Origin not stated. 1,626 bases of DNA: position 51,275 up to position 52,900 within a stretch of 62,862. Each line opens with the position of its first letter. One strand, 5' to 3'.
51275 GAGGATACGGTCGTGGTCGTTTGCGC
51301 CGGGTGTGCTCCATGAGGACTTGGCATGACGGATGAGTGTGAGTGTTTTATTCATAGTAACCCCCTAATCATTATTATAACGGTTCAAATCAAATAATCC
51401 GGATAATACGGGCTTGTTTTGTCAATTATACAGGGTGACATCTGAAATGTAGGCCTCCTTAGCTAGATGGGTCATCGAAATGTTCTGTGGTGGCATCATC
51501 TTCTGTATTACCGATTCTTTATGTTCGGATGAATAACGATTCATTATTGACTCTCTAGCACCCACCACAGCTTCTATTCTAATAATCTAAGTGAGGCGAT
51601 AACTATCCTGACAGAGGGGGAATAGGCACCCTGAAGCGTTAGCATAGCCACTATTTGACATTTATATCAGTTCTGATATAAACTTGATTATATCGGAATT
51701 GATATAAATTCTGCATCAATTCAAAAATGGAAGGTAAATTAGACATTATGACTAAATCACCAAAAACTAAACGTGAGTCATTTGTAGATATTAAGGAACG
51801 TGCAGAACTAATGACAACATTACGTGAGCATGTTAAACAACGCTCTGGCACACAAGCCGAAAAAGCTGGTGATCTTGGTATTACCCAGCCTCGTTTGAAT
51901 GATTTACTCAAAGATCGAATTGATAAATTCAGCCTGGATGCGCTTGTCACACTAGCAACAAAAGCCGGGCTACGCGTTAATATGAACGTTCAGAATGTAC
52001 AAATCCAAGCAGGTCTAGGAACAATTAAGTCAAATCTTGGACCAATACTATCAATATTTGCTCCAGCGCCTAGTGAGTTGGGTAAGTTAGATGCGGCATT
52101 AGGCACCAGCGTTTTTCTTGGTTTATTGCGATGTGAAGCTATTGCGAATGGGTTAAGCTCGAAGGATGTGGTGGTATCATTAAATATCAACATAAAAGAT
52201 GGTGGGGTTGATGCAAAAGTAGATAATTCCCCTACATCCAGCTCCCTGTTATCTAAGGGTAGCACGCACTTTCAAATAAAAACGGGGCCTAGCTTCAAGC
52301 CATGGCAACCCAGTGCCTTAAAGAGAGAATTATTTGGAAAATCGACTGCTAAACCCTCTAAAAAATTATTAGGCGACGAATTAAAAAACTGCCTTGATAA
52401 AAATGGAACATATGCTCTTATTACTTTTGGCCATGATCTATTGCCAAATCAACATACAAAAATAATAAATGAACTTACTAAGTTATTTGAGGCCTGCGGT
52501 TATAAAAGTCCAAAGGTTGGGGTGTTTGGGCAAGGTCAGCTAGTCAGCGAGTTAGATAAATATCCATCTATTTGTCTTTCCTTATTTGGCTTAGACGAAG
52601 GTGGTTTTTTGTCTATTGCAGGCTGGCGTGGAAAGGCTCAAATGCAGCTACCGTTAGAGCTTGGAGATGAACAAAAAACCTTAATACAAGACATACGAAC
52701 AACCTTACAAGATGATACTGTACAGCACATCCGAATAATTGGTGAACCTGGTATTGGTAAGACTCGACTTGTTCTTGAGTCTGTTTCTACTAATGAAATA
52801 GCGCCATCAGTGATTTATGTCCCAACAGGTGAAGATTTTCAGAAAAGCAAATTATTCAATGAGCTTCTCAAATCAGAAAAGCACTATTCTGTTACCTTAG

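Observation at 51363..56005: Single-gene 4.58-kb island with perfect 61-bp flanking direct repeats, inserted precisely between cti and sixA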

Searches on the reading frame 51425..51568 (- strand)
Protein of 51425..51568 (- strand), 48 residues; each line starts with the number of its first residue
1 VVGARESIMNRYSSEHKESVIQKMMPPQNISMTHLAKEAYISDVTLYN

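Call 11: search_protein_families(library=ncbifam, proteins=[window:51425-51568:-], max_evalue=1)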
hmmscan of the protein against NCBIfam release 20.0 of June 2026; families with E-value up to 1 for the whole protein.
seq(48 aa): 0 families

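Call 30: search_protein_families(library=pfam, proteins=[window:51425-51544:-], max_evalue=10)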
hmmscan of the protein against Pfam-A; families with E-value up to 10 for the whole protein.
seq(40 aa): 2 families
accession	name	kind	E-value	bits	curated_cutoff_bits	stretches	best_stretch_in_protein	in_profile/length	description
PF05043.19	Mga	-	0.026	15.5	21.1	1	11-40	20-49/87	Mga helix-turn-helix domain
PF01527.26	HTH_Tnp_1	-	0.22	12.2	24.1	1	2-40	5-42/75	Transposase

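Call 31: search_dna_similar(query=window:51425-51544:-, collection=plasmids, mode=protein, max_evalue=1, max_rows=15)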
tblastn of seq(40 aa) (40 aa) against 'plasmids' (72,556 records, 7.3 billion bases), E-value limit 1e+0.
Records with a match: 231; places in all: 296; records where one place covers at least 80% of the query: 228.
Best place of each record, by identity: <60% 231.
By first word of the organism name: Enterococcus 112; Aeromonas 21; Vibrio 15; Pseudomonas 10; Cereibacter 8; Shewanella 8; Caballeronia 7; Klebsiella 6; Escherichia 5; Marinobacter 4; and 22 more.
By predicted mobility (MOB-suite, as given by PLSDB): conjugative 109; non-mobilizable 83; mobilizable 39.
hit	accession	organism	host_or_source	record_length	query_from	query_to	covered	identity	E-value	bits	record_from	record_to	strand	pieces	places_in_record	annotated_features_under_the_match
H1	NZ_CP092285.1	Marinobacter sp. M3C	-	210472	1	40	100%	55.0%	1e-6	49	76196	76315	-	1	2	IS3 family transposase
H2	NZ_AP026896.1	Aeromonas caviae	Microbe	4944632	1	40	100%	52.5%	2e-6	48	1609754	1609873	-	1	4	none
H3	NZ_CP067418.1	Aeromonas media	cell culture,water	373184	1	40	100%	52.5%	3e-6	48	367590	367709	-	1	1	IS3 family transposase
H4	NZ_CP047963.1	Aeromonas media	cell culture,hospital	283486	1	40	100%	52.5%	3e-6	48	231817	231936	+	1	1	IS3 family transposase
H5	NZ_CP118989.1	Aeromonas allosaccharophila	Homo sapiens,cell culture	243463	1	40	100%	52.5%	3e-6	48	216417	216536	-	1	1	none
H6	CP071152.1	Aeromonas caviae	Homo sapiens,cell culture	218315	1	40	100%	52.5%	3e-6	48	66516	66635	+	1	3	none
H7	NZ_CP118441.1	Aeromonas caviae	Homo sapiens,cell culture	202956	1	40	100%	52.5%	3e-6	48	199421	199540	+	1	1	none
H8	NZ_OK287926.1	Aeromonas caviae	-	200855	1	40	100%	52.5%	3e-6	48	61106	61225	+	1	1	none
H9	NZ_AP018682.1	Vibrio casei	-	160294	1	40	100%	52.5%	3e-6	47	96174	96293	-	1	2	IS3 family transposase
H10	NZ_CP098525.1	Pseudoalteromonas sp. KG3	whole organism,Cheese rind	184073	1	40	100%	52.5%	3e-6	47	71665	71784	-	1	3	IS3 family transposase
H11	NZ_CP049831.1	Aeromonas salmonicida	Turbo,whole organism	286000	1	40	100%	52.5%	3e-6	47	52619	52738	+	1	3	IS3-like element ISAs20 family transposase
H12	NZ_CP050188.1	Aeromonas salmonicida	Turbo,whole organism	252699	1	40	100%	52.5%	3e-6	47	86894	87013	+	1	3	IS3-like element ISAs20 family transposase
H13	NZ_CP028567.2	Aeromonas hydrophila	Pure Culture,Sewage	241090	1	40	100%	52.5%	3e-6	47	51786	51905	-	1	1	IS3-like element ISAs20 family transposase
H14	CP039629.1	Aeromonas caviae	sludge,cell culture,sludge from ...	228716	1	40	100%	52.5%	3e-6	47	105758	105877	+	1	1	IS3-like element ISAs20 family transposase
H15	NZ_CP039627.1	Aeromonas caviae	sludge,cell culture,sludge from ...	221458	1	40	100%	52.5%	3e-6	47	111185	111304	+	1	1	IS3-like element ISAs20 family transposase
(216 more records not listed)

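Call 42: get_annotated_region(hit=H1, flank=1600)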
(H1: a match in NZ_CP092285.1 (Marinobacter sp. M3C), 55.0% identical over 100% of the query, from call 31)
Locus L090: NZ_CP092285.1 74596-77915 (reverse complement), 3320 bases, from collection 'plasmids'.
description: Marinobacter sp. M3C plasmid unnamed1, complete sequence
organism: Marinobacter sp. M3C (NCBI taxid 2917715)
taxonomy: Bacteria; Pseudomonadota; Gammaproteobacteria; Pseudomonadales; Marinobacteraceae; Marinobacter; Marinobacter sp. M3C
host: -; source: -; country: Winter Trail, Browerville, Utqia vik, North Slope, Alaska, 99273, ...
typing (MOB-suite, as given by PLSDB): non-mobilizable
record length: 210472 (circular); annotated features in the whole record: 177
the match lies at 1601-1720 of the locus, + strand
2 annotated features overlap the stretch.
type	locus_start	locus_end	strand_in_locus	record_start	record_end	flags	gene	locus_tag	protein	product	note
CDS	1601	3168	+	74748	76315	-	-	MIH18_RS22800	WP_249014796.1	IS3 family transposase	-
CDS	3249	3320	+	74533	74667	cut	-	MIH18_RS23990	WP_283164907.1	hypothetical protein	-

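Call 43: get_annotated_region(hit=H11, flank=1600)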
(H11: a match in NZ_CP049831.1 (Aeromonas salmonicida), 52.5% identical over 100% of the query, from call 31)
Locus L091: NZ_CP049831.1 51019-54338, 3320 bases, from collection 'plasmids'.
description: Aeromonas salmonicida subsp. masoucida strain RZ6S-1 plasmid pA, complete sequence
organism: Aeromonas salmonicida (NCBI taxid 197700)
taxonomy: Bacteria; Pseudomonadota; Gammaproteobacteria; Aeromonadales; Aeromonadaceae; Aeromonas; Aeromonas salmonicida
host: -; source: Turbo,whole organism; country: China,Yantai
typing (MOB-suite, as given by PLSDB): conjugative; relaxase MOBH,MOBH; mating-pair formation MPF_F
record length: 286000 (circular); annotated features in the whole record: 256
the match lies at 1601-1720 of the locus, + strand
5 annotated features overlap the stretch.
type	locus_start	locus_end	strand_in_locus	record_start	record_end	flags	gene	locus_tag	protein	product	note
CDS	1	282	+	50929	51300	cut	-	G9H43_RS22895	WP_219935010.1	ead/Ea22-like family protein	-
CDS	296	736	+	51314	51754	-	-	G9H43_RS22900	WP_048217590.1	hypothetical protein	-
CDS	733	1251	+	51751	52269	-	-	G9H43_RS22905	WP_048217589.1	hypothetical protein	-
CDS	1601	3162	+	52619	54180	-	-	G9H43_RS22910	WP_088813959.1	IS3-like element ISAs20 family transposase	-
CDS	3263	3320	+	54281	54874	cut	-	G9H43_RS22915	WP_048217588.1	GNAT family N-acetyltransferase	-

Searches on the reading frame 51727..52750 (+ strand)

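Call 30: search_protein_families(library=pfam, proteins=[window:51727-52750:+], max_evalue=10)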
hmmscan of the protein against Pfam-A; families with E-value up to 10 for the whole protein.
window:51727-52750:+ (341 aa): 3 families
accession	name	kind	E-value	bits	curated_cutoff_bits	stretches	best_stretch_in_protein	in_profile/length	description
PF13744.12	HTH_37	-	6.4e-15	55.2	27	1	23-88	14-79/80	Helix-turn-helix domain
PF13560.12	HTH_31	-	0.21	12.4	27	1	30-80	4-54/64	Helix-turn-helix domain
PF01381.28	HTH_3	-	0.22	12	23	1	32-78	1-46/55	Helix-turn-helix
